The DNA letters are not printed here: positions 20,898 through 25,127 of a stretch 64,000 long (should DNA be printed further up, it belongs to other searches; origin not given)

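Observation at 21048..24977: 1309-aa secreted beta-helix plus lipase-like protein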

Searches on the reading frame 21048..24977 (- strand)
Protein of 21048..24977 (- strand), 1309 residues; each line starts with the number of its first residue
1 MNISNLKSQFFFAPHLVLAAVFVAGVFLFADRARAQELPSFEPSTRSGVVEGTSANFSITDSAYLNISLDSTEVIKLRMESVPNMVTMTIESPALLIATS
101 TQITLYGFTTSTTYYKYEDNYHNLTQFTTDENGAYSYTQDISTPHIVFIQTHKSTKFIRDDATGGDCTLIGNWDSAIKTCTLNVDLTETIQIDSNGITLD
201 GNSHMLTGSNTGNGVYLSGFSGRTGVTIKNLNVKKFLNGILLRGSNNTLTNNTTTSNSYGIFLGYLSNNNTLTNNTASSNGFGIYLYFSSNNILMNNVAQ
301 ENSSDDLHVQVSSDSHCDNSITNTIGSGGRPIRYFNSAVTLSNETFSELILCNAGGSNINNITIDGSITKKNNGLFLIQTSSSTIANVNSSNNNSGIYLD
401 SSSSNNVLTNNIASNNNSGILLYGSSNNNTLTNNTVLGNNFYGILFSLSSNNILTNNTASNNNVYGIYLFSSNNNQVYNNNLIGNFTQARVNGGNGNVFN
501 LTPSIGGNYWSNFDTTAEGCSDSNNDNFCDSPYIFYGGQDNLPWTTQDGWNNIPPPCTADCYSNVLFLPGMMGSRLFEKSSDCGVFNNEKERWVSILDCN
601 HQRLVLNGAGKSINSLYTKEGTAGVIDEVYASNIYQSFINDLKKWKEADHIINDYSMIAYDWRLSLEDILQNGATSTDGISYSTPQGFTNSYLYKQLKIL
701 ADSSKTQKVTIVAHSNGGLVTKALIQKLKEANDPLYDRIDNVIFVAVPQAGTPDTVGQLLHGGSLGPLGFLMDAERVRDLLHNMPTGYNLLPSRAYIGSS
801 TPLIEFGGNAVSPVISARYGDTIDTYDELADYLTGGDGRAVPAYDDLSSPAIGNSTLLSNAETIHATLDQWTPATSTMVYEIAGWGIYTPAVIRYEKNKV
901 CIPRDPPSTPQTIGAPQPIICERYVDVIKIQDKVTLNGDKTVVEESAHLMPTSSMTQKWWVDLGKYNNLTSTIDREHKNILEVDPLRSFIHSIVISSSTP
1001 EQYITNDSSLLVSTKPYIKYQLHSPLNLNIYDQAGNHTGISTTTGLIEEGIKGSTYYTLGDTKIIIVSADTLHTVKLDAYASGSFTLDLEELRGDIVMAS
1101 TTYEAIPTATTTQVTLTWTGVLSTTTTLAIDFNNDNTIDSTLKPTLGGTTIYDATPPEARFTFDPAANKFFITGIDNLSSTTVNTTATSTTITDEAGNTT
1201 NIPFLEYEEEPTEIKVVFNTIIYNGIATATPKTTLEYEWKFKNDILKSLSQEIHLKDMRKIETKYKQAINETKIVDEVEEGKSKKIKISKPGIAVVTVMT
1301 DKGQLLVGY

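Call 3: search_protein_families(library=pfam, proteins=[window:21048-24977:-], max_evalue=1)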
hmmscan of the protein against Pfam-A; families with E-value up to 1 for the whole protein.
window:21048-24977:- (1309 aa): 9 families
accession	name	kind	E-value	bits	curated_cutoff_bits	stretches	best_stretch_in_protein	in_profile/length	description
PF05048.19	NosD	-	2.1e-35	122.5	23.6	2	358-514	45-211/212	Periplasmic copper-binding protein (NosD)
PF13229.12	Beta_helix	-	3.5e-27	95.4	25.9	2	350-497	3-151/158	Right handed beta helix region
PF24096.1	DUF7379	-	2.9e-08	34.3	33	1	693-752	57-115/191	Domain of unknown function (DUF7379)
PF02450.21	LCAT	-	5.5e-07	29.6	21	1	656-797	88-209/392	Lecithin:cholesterol acyltransferase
PF05990.18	DUF900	-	0.00024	21.1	20.5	1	689-746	76-134/232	Alpha/beta hydrolase of unknown function (DUF900)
PF05057.20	DUF676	-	0.00027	21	20.3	1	701-743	71-117/217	Putative serine esterase (DUF676)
PF02089.21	Palm_thioest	-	0.00064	19.9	26.8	1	695-754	63-115/254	Palmitoyl protein thioesterase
PF07819.20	PGAP1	-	0.012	15.8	24.3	1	699-753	82-133/233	PGAP1-like alpha/beta domain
PF06821.19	Ser_hydrolase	-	0.27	11.6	22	1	704-750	52-93/172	Serine hydrolase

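Call 4: search_protein_families(library=ncbifam, proteins=[window:21048-24977:-], max_evalue=1)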
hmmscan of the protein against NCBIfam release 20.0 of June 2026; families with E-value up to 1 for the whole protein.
window:21048-24977:- (1309 aa): 3 families
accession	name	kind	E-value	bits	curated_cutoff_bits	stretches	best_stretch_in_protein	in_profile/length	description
TIGR03804.1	para_beta_helix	repeat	6.1e-30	102.6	19.45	7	260-303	1-43/44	parallel beta-helix repeat protein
TIGR04247.1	NosD_copper_fam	subfamily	2.9e-15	55.7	300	3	186-305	104-217/377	nitrous oxide reductase family maturation protein NosD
NF038177.1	epimerase_AlgG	equivalog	0.00022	20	700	1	369-469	318-420/519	mannuronan 5-epimerase AlgG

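Call 5: search_solved_structures(query=window:21048-24977:-, max_evalue=1, show_alignments=3)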
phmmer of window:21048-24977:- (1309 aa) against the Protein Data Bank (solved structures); distinct sequences matched with E-value up to 1: 7.
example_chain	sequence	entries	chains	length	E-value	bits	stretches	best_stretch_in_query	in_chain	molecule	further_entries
4nk8_A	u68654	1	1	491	2e-07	32.1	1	369-472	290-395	Poly(beta-D-mannuronate) C5 epimerase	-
4ozy_A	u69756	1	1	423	2.7e-07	31.7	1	369-472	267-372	Poly(beta-D-mannuronate) C5 epimerase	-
4ozz_A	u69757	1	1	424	2.7e-07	31.7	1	369-472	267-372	Poly(beta-D-mannuronate) C5 epimerase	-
4nk6_A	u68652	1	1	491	3.5e-07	31.3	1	369-472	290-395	Poly(beta-D-mannuronate) C5 epimerase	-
2pyg_A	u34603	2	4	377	0.0066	17.1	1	361-527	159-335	Poly(beta-D-mannuronate) C5 epimerase 4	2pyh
5lw3_A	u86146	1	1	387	0.71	10.4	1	383-525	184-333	Poly(beta-D-mannuronate) C5 epimerase 6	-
7o0y_A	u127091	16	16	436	0.75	10.3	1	370-495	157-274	Probable ABC transporter binding protein NosD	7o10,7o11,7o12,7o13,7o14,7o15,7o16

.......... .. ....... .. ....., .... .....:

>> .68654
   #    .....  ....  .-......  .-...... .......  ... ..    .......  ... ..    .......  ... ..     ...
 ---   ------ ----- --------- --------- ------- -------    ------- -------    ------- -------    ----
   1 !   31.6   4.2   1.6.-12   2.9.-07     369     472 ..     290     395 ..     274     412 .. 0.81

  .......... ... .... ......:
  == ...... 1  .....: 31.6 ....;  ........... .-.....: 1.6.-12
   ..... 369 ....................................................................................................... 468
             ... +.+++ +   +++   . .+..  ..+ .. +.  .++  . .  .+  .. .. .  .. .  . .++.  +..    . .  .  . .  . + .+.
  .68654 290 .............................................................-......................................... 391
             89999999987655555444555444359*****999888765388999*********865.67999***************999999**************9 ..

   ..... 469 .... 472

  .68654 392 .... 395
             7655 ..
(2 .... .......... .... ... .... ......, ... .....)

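Call 7: find_homologous_proteins(query=window:21048-24977:-)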
Query window:21048-24977:- (1309 aa): 2351 proteins with E <= 0.001 among 8000 candidates; the best 120 are listed.
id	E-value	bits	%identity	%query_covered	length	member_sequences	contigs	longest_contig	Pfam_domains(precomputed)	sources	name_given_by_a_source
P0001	0.0e+0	2933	100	100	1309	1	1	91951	PF13229.13,PF02450.22,PF24096.3,PF05048.20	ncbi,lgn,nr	ncbi:MAG: NosD domain-containing protein [bacterium]|nr:NosD domain-containing protein [bacterium]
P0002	0.0e+0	1225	56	57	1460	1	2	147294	PF13229.13,PF02450.22,PF24096.3,PF05048.20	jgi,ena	jgi:parallel beta-helix repeat protein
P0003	1.9e-252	859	40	58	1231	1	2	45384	PF13229.13,PF02450.22,PF16403.12,PF24096.3,PF05048.20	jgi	jgi:parallel beta-helix repeat protein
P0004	1.5e-251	856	42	73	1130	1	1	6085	PF13229.13,PF02450.22,PF24096.3,PF05048.20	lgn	-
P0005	1.2e-213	730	35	57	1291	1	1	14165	PF13229.13,PF02450.22,PF05048.20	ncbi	-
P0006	2.1e-200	686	46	35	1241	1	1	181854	PF02412.24,PF13229.13,PF22888.2,PF18884.6,PF05048.20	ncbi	-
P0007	1.5e-195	670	35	61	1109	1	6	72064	PF13229.13,PF02450.22,PF24096.3,PF05048.20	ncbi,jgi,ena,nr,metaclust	ncbi:MAG: Cell surface protein [Parcubacteria group bacterium GW2011_GWA1_47_8]|nr:MAG: Cell surface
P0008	1.0e-192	661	37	87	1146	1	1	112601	PF13229.13,PF02450.22,PF24096.3,PF05048.20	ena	-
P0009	3.7e-190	652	41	42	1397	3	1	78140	PF13229.13,PF02450.22,PF24096.3,PF05048.20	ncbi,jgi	ncbi:MAG: NosD domain-containing protein [Candidatus Paceibacterota bacterium]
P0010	4.9e-188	645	36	62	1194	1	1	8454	PF13229.13,PF02450.22,PF24096.3,PF05048.20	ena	-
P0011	5.0e-188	645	39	43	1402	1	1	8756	PF13229.13,PF02450.22,PF05048.20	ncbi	-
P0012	6.8e-187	642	41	39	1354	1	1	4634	PF13229.13,PF02450.22,PF18676.7,PF00561.27,PF05048.20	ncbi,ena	-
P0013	6.1e-182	625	45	42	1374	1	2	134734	PF13229.13,PF02450.22,PF05048.20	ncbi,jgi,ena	ncbi:MAG: NosD domain-containing protein [Candidatus Paceibacterota bacterium]|jgi:parallel beta-hel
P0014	5.2e-178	612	36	59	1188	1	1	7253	PF13229.13,PF02450.22,PF05048.20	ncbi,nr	ncbi:MAG: NosD domain-containing protein [Candidatus Pacebacteria bacterium]|nr:NosD domain-containi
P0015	1.8e-177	610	47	37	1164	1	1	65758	PF13229.13,PF05048.20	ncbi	-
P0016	1.1e-176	608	37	88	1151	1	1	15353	PF13229.13,PF02450.22,PF05990.19,PF24096.3,PF05048.20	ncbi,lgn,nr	ncbi:MAG: right-handed parallel beta-helix repeat-containing protein [Candidatus Kaiserbacteria bact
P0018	1.5e-168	581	60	41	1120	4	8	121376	PF13229.13,PF13529.14,PF05048.20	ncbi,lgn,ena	ncbi:MAG: NosD domain-containing protein [Patescibacteria group bacterium]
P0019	1.2e-165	571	50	44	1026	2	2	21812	PF13229.13,PF00877.26,PF05048.20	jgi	jgi:parallel beta-helix repeat protein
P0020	1.3e-165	571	55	41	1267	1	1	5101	PF13229.13,PF05048.20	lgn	-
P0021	3.7e-165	570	48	31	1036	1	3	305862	PF13229.13,PF00877.26,PF05048.20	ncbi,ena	ncbi:MAG: NosD domain-containing protein [Patescibacteria group bacterium]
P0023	1.2e-161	558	34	87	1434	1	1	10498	PF13229.13,PF02450.22,PF07819.20,PF24096.3,PF05048.20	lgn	-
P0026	1.6e-158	548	34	86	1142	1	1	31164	PF13229.13,PF02450.22,PF05048.20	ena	-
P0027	4.5e-158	546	37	84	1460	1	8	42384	PF13229.13,PF02450.22,PF03174.20,PF05048.20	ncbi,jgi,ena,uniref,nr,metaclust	ncbi:MAG: hypothetical protein A3B23_01445 [Candidatus Colwellbacteria bacterium RIFCSPLOWO2_01_FULL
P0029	7.7e-155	535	53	41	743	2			PF13229.13,PF01551.30,PF05048.20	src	-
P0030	8.7e-151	522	34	44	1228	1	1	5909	PF13229.13,PF02450.22,PF05048.20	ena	-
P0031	4.6e-147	510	56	40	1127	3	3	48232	PF13229.13,PF05048.20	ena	-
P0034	3.0e-144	500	35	44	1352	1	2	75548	PF02450.22,PF07819.20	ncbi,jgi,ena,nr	ncbi:MAG: NosD domain-containing protein [Candidatus Paceibacterota bacterium]|jgi:pimeloyl-ACP meth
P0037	7.2e-140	486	38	80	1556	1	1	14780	PF13229.13,PF02450.22,PF07819.20,PF05048.20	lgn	-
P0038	9.1e-138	479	32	87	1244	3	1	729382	PF13229.13,PF02450.22,PF05048.20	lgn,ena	-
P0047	3.0e-126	441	36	46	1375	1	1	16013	PF13229.13,PF02450.22,PF24096.3,PF05048.20,PF16656.12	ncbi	-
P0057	2.6e-123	431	36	64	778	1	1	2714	PF13229.13,PF02450.22,PF24096.3,PF05048.20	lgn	-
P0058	3.1e-123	431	52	30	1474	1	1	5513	PF13229.13,PF00149.34,PF05048.20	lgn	-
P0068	8.3e-119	416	37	70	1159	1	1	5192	PF13229.13,PF02450.22,PF00561.27,PF07819.20,PF24096.3,PF05048.20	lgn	-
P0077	1.9e-115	405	48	24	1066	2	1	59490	PF13229.13,PF02450.22,PF00561.27,PF07819.20,PF05048.20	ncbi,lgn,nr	ncbi:MAG: right-handed parallel beta-helix repeat-containing protein [Candidatus Pacebacteria bacter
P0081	1.1e-114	402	53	19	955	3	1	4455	PF02089.22,PF13229.13,PF02450.22,PF00561.27,PF07819.20,PF05048.20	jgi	-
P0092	6.6e-111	390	53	19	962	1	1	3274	PF02089.22,PF13229.13,PF02450.22,PF07819.20,PF05048.20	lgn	-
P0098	8.2e-110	386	52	19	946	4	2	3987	PF13229.13,PF02450.22,PF05048.20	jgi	-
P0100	1.2e-108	382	41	30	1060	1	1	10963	PF13229.13,PF02450.22,PF07819.20,PF05048.20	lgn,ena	-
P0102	2.1e-108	382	52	19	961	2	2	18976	PF13229.13,PF02450.22,PF00561.27,PF07819.20,PF05048.20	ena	-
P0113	1.6e-105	372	41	30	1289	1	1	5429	PF02089.22,PF13229.13,PF02450.22,PF00561.27,PF24096.3,PF05048.20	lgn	-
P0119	1.3e-103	366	37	36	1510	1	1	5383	PF13229.13,PF02450.22,PF07819.20,PF24096.3,PF05048.20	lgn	-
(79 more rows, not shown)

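Call 15: find_encoding_contigs(protein=P0001, flank=10000, max_places=3)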
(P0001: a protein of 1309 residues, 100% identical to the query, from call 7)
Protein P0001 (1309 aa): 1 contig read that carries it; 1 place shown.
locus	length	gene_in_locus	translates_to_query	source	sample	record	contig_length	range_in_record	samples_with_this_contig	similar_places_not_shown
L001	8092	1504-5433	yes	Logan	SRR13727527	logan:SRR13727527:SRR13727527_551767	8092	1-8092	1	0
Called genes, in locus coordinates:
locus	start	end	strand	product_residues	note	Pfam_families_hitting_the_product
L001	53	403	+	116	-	PF01196:Ribosomal_L17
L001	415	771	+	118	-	PF00572:Ribosomal_L13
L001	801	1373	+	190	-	PF00380:Ribosomal_S9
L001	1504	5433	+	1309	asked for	PF05048:NosD, PF13229:Beta_helix, PF05048:NosD, PF13229:Beta_helix, PF02450:LCAT (weak), PF24096:DUF7379 (weak)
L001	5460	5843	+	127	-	-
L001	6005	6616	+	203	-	PF01025:GrpE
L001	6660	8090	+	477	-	?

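Call 63: search_protein_families(library=pfam, proteins=[P0018], max_evalue=0.1)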
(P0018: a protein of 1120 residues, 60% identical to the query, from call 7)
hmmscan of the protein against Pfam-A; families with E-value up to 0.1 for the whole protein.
P0018 (1120 aa): 6 families
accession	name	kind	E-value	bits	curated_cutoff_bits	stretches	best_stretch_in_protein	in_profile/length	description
PF05048.19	NosD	-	1.3e-34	120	23.6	2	350-503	45-211/212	Periplasmic copper-binding protein (NosD)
PF13229.12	Beta_helix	-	4e-23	82.2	25.9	2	208-337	2-133/158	Right handed beta helix region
PF13529.12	Peptidase_C39_2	-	0.00013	23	24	1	700-836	13-142/143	Peptidase_C39 like family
PF25788.1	Ig_Rha78A_N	-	0.00013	22.6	27.4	1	579-646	29-95/105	Rha78A-like, N-terminal immunoglobulin domain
PF19077.6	Big_13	-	0.013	16.4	27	1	564-646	21-95/102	Bacterial Ig-like domain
PF22352.2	K319L-like_PKD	-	0.078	13.4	27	0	955-979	51-75/84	K319L-like, PKD domain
